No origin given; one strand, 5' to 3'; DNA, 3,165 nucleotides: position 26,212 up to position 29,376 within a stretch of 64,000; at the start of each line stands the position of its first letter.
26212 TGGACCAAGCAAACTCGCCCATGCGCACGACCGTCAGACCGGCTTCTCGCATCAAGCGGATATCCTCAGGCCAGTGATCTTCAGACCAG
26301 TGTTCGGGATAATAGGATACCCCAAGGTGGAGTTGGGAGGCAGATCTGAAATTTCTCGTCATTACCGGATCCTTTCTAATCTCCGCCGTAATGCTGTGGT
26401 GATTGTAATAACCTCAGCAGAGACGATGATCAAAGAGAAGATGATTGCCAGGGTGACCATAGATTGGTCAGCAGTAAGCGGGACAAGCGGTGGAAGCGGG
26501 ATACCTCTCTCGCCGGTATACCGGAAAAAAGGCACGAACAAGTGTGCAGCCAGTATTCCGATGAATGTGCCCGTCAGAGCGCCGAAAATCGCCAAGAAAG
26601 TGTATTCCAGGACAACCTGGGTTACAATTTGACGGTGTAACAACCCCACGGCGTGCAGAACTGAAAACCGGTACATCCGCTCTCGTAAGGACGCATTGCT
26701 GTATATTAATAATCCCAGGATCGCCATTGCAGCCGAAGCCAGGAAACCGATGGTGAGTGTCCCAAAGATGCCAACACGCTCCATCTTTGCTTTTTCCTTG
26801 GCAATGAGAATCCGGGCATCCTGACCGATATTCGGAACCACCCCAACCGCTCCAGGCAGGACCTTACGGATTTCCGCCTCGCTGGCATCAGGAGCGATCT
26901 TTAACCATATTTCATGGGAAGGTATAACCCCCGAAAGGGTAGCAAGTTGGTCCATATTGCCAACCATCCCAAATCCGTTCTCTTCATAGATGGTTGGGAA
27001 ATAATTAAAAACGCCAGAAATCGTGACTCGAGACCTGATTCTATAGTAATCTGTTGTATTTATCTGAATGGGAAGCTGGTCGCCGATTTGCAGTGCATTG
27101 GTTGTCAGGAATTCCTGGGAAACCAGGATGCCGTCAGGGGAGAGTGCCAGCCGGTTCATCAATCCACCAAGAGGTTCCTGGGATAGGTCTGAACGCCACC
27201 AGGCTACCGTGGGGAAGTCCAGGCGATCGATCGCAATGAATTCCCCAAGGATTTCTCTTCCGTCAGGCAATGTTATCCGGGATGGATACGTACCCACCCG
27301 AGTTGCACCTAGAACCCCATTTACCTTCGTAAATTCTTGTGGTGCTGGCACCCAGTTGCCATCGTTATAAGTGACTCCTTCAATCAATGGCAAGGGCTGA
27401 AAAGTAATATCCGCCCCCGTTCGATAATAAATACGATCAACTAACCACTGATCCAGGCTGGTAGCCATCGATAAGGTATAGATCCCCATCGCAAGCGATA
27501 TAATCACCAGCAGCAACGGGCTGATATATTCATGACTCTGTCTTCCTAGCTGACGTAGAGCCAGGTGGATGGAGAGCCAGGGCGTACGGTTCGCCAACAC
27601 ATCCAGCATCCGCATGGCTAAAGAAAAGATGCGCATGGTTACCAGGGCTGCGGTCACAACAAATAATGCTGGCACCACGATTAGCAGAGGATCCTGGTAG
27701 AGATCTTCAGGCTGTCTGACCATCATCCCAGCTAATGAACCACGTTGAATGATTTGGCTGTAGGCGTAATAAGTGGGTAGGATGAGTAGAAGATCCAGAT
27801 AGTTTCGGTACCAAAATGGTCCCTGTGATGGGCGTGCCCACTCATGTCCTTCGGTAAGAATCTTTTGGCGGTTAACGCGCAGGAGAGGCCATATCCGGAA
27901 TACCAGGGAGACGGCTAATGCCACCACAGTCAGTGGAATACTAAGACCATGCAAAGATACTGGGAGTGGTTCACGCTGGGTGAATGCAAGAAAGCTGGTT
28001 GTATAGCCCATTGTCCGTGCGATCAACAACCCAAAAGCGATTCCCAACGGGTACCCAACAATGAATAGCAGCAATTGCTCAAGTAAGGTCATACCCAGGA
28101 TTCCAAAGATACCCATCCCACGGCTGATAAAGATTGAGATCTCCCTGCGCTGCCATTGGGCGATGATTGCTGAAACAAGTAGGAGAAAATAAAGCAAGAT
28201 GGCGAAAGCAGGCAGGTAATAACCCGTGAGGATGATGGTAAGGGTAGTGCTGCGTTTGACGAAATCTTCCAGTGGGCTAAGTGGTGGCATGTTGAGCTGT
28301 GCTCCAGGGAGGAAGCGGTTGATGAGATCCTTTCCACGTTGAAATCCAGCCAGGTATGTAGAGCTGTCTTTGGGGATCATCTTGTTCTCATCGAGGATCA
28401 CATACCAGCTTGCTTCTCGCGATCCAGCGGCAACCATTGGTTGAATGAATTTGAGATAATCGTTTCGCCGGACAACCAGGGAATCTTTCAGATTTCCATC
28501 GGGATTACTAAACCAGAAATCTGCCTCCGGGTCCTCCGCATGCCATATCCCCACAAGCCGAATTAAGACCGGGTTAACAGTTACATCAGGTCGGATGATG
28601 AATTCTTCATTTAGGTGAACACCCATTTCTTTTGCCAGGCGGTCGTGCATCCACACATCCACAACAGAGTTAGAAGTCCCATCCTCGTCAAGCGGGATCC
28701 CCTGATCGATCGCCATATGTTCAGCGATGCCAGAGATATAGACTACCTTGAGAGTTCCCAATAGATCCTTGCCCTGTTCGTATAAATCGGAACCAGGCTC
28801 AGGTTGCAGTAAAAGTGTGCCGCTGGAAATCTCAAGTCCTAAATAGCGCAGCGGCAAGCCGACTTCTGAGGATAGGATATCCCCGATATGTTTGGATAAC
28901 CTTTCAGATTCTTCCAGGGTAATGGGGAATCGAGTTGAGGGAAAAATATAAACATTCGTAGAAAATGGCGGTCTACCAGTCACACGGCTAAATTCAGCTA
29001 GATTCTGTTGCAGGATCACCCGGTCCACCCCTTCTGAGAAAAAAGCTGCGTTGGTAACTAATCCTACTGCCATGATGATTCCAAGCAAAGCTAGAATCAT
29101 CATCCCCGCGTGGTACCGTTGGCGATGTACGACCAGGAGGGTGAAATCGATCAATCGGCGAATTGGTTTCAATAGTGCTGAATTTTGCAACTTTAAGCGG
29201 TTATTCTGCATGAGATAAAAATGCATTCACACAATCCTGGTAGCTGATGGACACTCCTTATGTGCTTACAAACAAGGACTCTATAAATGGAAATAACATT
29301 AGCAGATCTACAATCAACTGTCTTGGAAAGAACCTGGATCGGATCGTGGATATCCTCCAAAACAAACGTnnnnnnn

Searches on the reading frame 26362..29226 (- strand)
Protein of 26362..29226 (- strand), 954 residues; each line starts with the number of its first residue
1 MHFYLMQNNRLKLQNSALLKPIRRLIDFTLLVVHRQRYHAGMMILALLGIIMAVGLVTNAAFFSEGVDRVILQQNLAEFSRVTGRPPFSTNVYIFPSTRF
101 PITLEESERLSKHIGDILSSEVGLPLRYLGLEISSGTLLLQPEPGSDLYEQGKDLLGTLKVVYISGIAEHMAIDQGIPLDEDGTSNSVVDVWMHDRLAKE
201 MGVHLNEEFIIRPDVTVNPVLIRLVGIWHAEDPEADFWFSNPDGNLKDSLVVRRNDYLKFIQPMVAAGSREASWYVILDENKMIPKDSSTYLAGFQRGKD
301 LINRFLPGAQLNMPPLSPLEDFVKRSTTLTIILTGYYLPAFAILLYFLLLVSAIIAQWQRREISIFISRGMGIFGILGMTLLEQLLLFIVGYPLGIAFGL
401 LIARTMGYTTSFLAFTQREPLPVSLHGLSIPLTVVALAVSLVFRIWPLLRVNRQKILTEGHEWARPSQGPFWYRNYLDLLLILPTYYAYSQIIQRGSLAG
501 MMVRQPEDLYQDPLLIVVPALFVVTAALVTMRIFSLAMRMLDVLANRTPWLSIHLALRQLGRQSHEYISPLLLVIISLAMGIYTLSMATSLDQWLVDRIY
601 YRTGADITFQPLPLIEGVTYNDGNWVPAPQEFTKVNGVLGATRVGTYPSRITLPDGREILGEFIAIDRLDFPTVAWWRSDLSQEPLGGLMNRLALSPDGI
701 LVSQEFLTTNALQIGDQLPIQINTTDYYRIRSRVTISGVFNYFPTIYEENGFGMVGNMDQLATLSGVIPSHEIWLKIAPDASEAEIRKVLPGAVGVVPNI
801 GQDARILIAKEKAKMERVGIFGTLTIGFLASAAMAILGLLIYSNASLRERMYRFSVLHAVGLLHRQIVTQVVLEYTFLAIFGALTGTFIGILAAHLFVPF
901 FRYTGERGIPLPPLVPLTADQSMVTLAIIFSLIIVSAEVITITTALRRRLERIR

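Call 7: search_protein_families(library=pfam, proteins=[window:26362-29226:-], max_evalue=0.001)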
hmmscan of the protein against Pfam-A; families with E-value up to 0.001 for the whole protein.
window:26362-29226:- (954 aa): 1 family
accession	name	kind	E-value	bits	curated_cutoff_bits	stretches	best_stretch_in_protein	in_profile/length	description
PF02687.27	FtsX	-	1.3e-11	45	25.5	2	828-937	4-104/120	FtsX-like permease C-terminal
